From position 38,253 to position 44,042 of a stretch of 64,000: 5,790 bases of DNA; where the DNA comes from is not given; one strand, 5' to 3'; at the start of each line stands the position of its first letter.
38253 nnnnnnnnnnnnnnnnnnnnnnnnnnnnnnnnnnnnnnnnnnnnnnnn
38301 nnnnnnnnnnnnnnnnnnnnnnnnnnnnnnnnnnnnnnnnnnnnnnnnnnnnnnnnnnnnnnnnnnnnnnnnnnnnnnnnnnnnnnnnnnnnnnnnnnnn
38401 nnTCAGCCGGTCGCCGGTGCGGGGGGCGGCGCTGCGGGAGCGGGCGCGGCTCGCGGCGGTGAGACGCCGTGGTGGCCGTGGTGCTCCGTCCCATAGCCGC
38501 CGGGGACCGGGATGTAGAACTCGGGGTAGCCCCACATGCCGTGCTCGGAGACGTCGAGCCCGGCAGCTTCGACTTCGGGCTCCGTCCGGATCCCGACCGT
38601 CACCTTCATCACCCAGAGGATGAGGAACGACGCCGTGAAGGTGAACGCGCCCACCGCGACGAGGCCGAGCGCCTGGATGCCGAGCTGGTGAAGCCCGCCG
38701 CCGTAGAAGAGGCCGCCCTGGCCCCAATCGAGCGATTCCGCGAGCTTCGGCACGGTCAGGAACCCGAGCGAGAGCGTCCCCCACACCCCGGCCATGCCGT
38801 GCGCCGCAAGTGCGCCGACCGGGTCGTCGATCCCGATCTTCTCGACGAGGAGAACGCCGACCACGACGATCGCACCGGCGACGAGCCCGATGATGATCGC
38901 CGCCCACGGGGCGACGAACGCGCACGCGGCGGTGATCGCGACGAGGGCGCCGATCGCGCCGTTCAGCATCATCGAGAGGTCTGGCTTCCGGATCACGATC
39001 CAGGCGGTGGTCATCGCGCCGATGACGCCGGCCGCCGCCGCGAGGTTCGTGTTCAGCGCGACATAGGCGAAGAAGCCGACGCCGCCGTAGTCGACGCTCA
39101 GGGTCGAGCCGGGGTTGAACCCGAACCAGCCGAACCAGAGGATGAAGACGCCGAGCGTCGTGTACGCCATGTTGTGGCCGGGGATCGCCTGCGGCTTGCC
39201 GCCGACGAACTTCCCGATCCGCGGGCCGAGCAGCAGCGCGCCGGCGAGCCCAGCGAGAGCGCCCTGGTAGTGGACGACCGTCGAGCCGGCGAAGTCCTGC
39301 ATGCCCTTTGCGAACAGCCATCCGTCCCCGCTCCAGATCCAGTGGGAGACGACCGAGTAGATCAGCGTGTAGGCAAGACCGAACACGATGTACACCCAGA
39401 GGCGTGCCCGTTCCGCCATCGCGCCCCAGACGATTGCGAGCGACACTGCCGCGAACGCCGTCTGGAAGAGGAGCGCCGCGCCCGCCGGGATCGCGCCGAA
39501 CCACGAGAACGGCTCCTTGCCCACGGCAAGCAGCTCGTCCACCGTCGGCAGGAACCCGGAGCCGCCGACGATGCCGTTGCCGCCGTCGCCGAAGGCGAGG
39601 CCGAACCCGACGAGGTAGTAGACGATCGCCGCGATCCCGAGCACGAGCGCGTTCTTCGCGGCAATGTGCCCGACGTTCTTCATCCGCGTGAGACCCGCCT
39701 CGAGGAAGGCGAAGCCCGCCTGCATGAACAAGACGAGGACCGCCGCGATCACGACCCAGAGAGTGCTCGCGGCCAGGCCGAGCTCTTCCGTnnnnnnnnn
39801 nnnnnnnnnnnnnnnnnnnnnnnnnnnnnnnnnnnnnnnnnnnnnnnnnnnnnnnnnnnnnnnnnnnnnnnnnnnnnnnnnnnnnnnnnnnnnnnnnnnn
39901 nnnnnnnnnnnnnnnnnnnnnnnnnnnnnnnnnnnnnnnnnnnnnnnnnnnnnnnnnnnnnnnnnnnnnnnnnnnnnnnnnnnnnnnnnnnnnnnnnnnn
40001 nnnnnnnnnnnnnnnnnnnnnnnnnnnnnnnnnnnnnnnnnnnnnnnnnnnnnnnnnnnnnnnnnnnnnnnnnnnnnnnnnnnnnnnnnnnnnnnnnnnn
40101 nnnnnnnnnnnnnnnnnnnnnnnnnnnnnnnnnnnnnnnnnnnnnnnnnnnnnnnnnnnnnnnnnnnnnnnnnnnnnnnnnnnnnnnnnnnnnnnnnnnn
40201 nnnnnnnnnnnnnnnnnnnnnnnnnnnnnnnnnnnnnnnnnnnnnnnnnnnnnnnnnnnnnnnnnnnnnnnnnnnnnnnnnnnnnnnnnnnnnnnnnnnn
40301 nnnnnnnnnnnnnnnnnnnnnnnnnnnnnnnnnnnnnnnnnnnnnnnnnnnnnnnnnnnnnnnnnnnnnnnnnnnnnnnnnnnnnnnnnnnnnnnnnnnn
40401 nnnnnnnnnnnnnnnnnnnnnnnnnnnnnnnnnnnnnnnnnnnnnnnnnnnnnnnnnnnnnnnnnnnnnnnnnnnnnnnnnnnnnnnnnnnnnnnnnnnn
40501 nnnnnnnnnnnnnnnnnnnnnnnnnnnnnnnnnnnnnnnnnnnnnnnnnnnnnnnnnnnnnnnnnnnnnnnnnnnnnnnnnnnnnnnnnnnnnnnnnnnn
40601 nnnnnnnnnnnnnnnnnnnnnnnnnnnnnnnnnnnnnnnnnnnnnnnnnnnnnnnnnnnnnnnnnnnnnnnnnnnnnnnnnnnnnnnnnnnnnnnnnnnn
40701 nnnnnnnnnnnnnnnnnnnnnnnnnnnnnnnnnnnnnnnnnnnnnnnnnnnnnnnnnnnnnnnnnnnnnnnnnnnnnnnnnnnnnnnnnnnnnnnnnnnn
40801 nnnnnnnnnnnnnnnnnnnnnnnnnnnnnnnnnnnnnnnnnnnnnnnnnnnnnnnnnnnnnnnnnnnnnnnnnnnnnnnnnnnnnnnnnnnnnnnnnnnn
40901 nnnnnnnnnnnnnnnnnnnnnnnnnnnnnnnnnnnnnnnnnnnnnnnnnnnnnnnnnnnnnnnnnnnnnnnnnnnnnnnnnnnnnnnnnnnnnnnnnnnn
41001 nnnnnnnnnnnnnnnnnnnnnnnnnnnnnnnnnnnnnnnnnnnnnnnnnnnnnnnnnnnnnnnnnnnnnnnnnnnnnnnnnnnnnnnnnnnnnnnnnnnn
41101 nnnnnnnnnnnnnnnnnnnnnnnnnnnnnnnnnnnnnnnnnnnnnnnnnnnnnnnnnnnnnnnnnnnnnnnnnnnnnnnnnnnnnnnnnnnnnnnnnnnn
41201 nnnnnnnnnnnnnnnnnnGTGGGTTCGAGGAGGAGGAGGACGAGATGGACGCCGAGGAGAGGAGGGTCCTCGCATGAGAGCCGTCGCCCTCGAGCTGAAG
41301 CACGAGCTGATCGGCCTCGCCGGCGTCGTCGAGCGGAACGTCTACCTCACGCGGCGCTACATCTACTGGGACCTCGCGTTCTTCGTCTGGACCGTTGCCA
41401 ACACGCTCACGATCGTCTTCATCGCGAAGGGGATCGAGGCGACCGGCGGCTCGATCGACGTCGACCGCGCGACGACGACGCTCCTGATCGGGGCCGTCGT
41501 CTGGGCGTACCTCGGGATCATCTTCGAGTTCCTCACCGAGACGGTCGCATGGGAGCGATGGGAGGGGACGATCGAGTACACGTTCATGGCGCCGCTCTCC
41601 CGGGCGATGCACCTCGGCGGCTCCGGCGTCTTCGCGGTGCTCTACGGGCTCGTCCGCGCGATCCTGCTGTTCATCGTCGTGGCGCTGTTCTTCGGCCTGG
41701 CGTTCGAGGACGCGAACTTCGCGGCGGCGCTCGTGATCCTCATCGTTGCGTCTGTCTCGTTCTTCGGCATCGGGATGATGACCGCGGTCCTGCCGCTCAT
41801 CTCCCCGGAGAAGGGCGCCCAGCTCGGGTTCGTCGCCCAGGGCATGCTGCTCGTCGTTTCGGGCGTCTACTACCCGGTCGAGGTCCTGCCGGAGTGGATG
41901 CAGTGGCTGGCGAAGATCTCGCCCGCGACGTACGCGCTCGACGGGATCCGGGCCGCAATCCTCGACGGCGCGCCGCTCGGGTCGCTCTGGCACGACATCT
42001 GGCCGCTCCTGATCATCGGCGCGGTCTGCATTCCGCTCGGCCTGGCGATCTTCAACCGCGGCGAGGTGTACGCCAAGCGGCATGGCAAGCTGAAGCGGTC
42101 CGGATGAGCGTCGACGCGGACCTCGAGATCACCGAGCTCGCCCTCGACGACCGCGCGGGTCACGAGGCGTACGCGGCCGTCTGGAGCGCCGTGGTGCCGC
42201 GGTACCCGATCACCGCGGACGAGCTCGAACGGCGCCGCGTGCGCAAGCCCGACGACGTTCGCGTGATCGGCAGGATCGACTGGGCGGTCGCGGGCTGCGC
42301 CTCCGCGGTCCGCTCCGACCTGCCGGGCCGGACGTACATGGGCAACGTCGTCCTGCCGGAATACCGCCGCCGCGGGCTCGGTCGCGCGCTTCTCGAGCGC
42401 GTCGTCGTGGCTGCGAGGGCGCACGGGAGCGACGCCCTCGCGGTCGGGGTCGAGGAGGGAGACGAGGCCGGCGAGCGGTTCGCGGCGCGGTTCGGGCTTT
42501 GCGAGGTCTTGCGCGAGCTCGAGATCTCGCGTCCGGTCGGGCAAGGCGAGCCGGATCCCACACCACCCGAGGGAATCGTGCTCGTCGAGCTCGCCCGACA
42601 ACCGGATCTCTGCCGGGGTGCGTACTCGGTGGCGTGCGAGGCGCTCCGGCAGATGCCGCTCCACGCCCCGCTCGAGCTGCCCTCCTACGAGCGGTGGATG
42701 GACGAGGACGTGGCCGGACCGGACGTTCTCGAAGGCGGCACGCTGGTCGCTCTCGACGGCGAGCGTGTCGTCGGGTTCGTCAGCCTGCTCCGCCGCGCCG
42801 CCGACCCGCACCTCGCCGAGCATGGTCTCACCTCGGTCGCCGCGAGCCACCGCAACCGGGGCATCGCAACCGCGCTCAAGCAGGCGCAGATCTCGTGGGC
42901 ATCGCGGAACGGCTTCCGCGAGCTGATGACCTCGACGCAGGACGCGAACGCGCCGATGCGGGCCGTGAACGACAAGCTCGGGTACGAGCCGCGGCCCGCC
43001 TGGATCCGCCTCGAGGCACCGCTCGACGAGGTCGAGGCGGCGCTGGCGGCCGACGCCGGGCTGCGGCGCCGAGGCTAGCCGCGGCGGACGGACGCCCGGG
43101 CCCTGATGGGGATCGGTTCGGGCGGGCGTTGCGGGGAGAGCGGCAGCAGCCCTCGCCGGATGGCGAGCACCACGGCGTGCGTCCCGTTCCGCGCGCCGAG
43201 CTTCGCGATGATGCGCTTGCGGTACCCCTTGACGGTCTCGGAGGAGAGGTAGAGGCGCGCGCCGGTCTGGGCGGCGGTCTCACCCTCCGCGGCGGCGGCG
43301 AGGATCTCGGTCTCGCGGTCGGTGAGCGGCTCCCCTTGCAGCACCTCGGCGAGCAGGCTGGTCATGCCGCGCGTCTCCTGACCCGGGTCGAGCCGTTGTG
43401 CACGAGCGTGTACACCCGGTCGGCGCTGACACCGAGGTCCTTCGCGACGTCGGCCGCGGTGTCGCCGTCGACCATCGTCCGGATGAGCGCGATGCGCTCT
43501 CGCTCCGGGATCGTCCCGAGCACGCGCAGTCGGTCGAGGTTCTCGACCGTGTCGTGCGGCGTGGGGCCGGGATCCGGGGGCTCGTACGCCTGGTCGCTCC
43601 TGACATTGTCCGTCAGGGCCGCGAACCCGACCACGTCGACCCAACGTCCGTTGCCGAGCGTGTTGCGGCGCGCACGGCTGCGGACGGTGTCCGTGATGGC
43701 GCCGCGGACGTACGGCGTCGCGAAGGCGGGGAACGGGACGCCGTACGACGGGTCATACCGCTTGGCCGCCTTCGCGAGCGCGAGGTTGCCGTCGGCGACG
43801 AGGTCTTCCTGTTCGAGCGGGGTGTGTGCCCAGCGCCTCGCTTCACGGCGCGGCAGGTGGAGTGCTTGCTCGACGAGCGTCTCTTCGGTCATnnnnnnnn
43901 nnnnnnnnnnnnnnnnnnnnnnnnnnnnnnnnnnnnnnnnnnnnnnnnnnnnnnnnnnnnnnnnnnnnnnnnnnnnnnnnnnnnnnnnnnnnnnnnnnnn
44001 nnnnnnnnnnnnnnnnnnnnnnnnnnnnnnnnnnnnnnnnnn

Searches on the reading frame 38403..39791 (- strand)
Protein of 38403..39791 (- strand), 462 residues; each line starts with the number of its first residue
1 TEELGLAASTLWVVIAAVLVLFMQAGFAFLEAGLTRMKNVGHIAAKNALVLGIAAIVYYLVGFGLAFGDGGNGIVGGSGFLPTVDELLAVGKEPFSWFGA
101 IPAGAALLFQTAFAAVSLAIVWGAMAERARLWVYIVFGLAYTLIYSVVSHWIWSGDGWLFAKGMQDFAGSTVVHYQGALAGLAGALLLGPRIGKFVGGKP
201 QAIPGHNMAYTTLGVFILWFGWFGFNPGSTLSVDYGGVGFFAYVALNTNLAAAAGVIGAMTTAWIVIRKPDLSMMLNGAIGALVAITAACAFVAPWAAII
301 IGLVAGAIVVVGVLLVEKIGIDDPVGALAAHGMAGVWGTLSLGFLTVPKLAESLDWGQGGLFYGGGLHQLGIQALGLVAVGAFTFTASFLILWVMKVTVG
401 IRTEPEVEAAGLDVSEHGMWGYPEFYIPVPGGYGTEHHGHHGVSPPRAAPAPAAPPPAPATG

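Call 48: search_protein_families(library=ncbifam, proteins=[window:38403-39791:-], max_evalue=1e-10)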
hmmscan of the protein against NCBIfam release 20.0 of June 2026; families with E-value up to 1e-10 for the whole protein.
window:38403-39791:- (462 aa): 3 families
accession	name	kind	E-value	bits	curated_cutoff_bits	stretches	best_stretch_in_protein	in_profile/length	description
TIGR00836.1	amt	subfamily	2.3e-117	392.4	343.3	1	10-422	2-406/406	ammonium transporter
TIGR03644.1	marine_trans_1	hypoth_equivalog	1.6e-103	346.6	514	1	8-425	3-404/404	probable ammonium transporter, marine subtype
NF007947.0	PRK10666.1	equivalog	1e-54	186.1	657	1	9-422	31-426/428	ammonium transporter AmtB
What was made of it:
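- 38403..40144 (-): PII protein gene (39794-40144) and ammonium transporter gene (38403-39791), downstream of the sibling leader. NCBIfam: P-II family match; TIGR00836 ammonium transporter at 392 bits, above the cutoff of 343 (call 48).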

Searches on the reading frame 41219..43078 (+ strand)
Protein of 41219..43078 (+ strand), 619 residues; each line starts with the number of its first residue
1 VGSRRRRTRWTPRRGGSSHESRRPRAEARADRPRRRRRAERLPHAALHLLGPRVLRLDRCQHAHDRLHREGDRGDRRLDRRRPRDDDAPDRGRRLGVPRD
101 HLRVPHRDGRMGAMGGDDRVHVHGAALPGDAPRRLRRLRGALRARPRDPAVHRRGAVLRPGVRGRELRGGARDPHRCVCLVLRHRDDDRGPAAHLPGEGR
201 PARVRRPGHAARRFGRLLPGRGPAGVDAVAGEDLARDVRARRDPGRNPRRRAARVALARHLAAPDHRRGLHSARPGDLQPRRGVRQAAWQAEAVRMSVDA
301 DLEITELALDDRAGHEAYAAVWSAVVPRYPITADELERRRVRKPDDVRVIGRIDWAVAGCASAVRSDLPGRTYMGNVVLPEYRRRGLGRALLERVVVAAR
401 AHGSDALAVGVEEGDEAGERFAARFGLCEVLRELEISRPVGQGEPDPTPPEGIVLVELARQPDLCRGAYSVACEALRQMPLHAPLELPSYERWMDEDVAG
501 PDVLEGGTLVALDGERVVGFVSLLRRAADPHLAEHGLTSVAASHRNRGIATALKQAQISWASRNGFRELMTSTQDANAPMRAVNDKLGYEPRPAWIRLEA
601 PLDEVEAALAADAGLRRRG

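Call 65: search_protein_families(library=pfam, proteins=[window:41219-43078:+], max_evalue=0.01)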
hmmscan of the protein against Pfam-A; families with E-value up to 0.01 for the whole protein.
window:41219-43078:+ (619 aa): 7 families
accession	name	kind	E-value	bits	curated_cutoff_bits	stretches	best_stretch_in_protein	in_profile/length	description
PF00583.31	Acetyltransf_1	-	2.1e-23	83.3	20.7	2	505-589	32-116/116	Acetyltransferase (GNAT) family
PF13508.13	Acetyltransf_7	-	2.9e-14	53.6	27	2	357-404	14-62/84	Acetyltransferase (GNAT) domain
PF13302.13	Acetyltransf_3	-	1.5e-08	35.8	25.4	1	484-589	31-137/138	Acetyltransferase (GNAT) domain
PF13673.13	Acetyltransf_10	-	8.7e-08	32.6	23.6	1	373-417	54-98/128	Acetyltransferase (GNAT) domain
PF08445.16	FR47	-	6.7e-06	26.4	22.1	0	372-417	22-68/86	FR47-like protein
PF14542.12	Acetyltransf_CG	-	5.2e-05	23.7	30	0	377-405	31-59/80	GCN5-related N-acetyl-transferase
PF13527.13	Acetyltransf_9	-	0.003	18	25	0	377-403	79-105/127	Acetyltransferase (GNAT) domain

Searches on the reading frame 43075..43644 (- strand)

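Call 65: search_protein_families(library=pfam, proteins=[window:43075-43644:-], max_evalue=0.01)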
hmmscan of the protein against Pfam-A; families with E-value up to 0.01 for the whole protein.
window:43075-43644:- (189 aa): 2 families
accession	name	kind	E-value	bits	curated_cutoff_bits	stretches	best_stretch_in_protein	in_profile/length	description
PF00196.25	GerE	-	3.3e-13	49.5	23.5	1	106-161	2-57/57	Bacterial regulatory proteins, luxR family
PF04545.22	Sigma70_r4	-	0.0019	18.1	24.1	1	107-149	5-48/50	Sigma-70, region 4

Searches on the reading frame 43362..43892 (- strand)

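Call 7: search_protein_families(library=pfam, proteins=[window:43362-43892:-], max_evalue=0.001)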
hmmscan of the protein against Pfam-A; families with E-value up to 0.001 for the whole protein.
window:43362-43892:- (176 aa): 4 families
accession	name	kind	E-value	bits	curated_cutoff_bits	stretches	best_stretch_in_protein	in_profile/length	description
PF04542.20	Sigma70_r2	-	1.8e-14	53.7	24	1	6-76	1-71/71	Sigma-70 region 2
PF08281.18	Sigma70_r4_2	-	7.4e-05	22.8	25.7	1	123-167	6-50/54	Sigma-70, region 4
PF13384.12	HTH_23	-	0.00021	21.5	24.6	0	130-165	4-39/50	Homeodomain-like domain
PF04545.22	Sigma70_r4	-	0.00032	20.6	24.1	1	125-172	2-49/50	Sigma-70, region 4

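Call 9: search_protein_families(library=ncbifam, proteins=[window:43362-43892:-])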
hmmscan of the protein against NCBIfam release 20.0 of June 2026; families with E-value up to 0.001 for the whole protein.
window:43362-43892:- (176 aa): 45 families (the best 25 are shown)
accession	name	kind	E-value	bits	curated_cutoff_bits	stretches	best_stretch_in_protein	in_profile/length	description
TIGR02937.1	sigma70-ECF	superfamily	9.9e-18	64.3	42.9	1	4-173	4-163/165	sigma-70 family RNA polymerase sigma factor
TIGR02980.1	SigBFG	subfamily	3.7e-15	56.3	234.35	1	3-71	5-73/227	SigB/SigF/SigG family RNA polymerase sigma factor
NF005644.0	PRK07408.1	subfamily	1.5e-13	51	261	1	5-75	31-102/258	RNA polymerase sigma factor SigF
TIGR02479.1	FliA_WhiG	subfamily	1.1e-11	45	189.6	1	25-73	23-71/224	FliA/WhiG family RNA polymerase sigma factor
NF005514.0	PRK07122.1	subfamily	5e-11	42.2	372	1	3-71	42-110/264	RNA polymerase sigma factor SigF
TIGR02392.1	rpoH_proteo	equivalog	1.9e-10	40.8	323.1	1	5-69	39-103/270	RNA polymerase sigma factor RpoH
NF005143.0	PRK06596.1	subfamily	1.3e-09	37.9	241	1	5-69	52-116/285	RNA polymerase factor sigma-32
NF041931.2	MzaA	equivalog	2e-09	36.9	800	1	4-75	478-549/726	MZA anti-phage system associated sigma-70 family RNA polymerase sigma factor MzaA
NF004935.0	PRK06288.1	equivalog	2.3e-09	37.3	343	1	24-72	59-107/270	RNA polymerase sigma factor WhiG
TIGR02393.1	RpoD_Cterm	equivalog_domain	5.8e-09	35.9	354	1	4-76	3-75/238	RNA polymerase sigma factor RpoD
NF005413.0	PRK06986.1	subfamily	6.2e-09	36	201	1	3-73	15-88/241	RNA polymerase sigma factor FliA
TIGR02394.1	rpoS_proteo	equivalog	7.9e-09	35.4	378.7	1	4-76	49-121/285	RNA polymerase sigma factor RpoS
TIGR02885.1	spore_sigF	equivalog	1e-08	35.3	321.45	1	3-71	13-81/231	RNA polymerase sporulation sigma factor SigF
NF009188.0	PRK12536.1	subfamily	1.1e-08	35.2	250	1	7-168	37-179/190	RNA polymerase sigma factor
NF004565.0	PRK05901.2-3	equivalog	1.2e-08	34.2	484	1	3-75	255-327/501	RNA polymerase sigma factor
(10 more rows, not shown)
